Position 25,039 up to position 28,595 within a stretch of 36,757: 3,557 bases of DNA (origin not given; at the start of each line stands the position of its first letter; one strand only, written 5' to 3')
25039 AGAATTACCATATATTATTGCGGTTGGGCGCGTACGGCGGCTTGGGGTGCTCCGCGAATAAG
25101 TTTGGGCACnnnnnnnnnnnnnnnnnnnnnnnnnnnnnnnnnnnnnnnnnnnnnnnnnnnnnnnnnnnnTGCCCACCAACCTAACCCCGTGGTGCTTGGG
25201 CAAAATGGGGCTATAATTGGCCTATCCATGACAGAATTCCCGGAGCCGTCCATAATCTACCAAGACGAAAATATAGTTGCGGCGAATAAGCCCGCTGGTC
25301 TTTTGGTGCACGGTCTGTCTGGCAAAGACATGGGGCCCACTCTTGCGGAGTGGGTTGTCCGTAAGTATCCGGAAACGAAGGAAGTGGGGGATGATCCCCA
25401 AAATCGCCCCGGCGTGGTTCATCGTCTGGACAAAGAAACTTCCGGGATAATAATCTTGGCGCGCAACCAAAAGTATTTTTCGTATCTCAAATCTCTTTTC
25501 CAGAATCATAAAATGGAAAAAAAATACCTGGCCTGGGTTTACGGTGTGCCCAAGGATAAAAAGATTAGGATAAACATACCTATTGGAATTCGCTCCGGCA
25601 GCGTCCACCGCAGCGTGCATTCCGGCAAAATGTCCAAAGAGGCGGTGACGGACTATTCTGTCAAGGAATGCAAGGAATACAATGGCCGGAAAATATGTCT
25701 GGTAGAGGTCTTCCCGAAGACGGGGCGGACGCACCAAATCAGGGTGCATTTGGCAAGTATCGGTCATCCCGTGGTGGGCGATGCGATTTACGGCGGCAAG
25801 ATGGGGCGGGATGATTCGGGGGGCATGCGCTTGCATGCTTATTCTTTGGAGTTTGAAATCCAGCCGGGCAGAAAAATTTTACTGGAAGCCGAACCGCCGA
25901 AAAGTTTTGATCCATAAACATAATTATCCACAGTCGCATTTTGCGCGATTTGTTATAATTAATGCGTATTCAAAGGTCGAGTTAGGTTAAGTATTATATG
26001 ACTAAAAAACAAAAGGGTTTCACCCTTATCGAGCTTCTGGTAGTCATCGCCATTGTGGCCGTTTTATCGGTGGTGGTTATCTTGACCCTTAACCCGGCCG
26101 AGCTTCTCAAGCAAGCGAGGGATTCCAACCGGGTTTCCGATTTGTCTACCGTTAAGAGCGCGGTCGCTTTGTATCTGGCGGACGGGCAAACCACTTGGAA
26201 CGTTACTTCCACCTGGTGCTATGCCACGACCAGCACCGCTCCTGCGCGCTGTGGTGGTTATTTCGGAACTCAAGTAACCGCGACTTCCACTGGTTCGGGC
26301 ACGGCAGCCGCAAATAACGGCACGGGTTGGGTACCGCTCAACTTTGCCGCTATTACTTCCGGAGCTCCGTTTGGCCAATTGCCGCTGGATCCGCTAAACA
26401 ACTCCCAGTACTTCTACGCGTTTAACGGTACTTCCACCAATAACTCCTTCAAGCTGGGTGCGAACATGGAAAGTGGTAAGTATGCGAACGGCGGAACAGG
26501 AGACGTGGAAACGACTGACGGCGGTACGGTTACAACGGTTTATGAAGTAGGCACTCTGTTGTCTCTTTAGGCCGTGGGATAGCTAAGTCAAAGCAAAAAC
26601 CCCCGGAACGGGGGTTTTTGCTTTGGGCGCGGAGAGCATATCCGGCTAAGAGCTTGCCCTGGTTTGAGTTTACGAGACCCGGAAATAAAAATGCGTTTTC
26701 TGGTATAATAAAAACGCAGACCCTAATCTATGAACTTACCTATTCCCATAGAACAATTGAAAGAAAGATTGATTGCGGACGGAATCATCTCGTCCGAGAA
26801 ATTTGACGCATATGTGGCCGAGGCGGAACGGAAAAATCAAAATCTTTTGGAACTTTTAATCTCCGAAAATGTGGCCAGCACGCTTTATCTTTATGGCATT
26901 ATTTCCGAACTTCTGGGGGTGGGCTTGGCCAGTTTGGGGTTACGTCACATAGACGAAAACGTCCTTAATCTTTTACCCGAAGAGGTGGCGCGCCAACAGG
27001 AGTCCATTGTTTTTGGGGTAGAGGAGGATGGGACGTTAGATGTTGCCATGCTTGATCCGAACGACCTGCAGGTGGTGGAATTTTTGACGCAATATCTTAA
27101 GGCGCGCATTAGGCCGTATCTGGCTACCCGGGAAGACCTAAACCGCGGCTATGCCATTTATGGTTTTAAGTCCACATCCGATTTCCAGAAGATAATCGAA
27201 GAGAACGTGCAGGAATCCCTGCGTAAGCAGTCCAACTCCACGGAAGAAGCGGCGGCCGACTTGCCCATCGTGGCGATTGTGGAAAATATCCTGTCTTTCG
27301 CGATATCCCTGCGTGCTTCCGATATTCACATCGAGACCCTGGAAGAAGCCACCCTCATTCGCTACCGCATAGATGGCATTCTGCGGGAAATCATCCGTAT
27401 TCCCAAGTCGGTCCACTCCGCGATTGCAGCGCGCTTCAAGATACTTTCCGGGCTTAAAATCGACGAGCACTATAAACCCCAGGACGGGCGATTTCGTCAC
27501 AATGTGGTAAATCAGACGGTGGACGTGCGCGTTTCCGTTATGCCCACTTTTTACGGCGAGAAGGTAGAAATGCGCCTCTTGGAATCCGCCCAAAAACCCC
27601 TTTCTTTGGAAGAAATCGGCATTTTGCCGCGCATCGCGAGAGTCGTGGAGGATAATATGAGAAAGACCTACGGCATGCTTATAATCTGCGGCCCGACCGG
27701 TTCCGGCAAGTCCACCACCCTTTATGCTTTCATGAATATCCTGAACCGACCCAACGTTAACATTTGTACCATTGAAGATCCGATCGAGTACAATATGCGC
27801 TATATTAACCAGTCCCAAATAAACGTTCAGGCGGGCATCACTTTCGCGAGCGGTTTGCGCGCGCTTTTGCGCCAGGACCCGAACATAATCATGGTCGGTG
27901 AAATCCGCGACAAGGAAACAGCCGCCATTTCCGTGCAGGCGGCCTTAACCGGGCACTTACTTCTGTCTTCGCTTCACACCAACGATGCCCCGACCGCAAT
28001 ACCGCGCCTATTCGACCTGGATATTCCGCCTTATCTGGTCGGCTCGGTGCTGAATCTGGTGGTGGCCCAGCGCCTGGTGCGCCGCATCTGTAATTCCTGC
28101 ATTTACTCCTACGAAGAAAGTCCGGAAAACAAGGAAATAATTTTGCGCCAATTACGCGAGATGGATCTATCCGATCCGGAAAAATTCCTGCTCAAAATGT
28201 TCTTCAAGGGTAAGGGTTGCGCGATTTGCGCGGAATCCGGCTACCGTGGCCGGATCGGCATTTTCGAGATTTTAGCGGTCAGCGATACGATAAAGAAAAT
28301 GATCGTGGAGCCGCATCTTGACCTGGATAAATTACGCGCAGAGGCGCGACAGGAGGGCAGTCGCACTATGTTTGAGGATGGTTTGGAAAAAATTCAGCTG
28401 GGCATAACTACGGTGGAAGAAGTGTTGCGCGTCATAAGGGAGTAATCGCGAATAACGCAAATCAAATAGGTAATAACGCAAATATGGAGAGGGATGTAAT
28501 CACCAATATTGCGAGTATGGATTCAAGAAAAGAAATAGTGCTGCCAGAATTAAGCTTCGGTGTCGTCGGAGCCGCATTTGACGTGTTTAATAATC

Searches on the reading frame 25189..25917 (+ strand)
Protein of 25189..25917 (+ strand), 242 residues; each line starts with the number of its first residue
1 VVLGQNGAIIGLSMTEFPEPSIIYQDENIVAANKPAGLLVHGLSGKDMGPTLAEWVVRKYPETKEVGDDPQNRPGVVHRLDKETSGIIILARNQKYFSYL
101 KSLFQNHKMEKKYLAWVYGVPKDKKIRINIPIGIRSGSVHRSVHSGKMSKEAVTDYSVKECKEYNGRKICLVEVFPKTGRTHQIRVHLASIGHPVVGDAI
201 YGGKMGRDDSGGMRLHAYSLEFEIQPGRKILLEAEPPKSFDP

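Call 61: search_protein_families(library=pfam, proteins=[window:25189-25917:+], max_evalue=0.001)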
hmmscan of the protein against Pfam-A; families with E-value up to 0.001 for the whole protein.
window:25189-25917:+ (242 aa): 1 family
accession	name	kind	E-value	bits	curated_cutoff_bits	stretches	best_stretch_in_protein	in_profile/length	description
PF00849.27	PseudoU_synth_2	-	4.9e-32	111.7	26.8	1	29-190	2-152/152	RNA pseudouridylate synthase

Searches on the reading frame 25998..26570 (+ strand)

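Call 61: search_protein_families(library=pfam, proteins=[window:25998-26570:+], max_evalue=0.001)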
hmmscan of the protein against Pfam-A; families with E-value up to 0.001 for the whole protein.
window:25998-26570:+ (190 aa): 1 family
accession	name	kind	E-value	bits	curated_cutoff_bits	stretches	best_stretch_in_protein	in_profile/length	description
PF07963.17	N_methyl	-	5.2e-10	38.9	21.2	1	3-27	2-26/27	Prokaryotic N-terminal methylation motif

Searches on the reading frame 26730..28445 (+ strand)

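Call 61: search_protein_families(library=pfam, proteins=[window:26730-28445:+], max_evalue=0.001)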
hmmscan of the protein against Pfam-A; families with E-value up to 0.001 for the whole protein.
window:26730-28445:+ (571 aa): 4 families
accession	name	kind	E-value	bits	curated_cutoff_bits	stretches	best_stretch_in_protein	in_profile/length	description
PF00437.27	T2SSE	-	4.2e-117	391.4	24.9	1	175-567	3-370/370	Type II/IV secretion system protein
PF05157.20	MshEN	-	6.2e-13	49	23.1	1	62-139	1-78/90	MshEN domain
PF13401.12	AAA_22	-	0.00032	21.4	27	0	312-344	3-37/130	AAA domain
PF13555.12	AAA_29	-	0.00066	19.8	27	0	314-339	22-47/61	P-loop containing region of AAA domain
